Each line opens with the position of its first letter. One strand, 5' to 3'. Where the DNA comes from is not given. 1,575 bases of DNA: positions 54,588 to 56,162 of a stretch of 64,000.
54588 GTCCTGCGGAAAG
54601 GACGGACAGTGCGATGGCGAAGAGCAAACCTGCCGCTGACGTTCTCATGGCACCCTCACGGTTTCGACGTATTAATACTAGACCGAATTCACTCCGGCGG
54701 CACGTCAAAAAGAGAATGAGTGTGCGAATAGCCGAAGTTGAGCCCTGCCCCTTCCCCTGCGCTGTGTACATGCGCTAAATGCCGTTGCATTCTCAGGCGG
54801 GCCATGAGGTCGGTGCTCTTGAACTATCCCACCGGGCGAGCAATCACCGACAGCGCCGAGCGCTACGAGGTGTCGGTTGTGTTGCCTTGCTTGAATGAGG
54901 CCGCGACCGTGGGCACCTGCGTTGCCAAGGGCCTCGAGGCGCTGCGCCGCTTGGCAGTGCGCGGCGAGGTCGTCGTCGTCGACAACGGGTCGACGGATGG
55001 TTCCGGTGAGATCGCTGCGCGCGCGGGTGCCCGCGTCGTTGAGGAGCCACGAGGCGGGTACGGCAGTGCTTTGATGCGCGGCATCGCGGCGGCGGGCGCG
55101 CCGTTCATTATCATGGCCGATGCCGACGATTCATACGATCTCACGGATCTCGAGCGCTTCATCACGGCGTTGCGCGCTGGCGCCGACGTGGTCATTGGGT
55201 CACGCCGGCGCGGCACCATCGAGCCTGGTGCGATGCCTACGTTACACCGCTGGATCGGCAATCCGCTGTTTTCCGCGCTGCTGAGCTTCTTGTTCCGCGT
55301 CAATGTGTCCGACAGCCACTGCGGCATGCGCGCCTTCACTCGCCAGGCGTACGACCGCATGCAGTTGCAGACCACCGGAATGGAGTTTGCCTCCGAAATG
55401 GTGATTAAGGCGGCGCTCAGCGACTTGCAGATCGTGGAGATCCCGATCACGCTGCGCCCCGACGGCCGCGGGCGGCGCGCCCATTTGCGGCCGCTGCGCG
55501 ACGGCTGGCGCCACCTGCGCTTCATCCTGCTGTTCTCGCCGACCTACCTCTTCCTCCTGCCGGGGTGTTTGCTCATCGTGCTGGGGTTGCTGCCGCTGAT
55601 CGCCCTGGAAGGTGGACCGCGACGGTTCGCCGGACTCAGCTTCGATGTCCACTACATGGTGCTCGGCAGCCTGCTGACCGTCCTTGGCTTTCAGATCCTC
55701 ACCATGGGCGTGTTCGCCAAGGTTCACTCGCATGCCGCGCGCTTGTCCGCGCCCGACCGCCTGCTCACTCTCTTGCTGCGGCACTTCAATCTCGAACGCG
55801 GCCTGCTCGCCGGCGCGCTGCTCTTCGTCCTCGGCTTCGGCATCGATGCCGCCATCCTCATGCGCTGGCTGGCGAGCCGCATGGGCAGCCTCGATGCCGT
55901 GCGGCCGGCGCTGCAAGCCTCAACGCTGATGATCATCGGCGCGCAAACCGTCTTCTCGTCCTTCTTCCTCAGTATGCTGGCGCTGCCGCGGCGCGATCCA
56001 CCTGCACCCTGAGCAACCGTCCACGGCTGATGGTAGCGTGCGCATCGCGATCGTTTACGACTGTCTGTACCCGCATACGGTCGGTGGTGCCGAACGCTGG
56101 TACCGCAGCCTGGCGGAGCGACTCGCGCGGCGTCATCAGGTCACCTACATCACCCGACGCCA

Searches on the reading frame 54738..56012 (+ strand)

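Call 73: search_protein_families(library=pfam, proteins=[window:54738-56012:+], max_evalue=0.0001)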
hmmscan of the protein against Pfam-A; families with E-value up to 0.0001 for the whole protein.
window:54738-56012:+ (424 aa): 1 family
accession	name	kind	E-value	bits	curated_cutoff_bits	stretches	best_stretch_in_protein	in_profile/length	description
PF00535.33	Glycos_transf_2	-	5.6e-26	91.9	23.3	1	46-206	1-165/168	Glycosyl transferase family 2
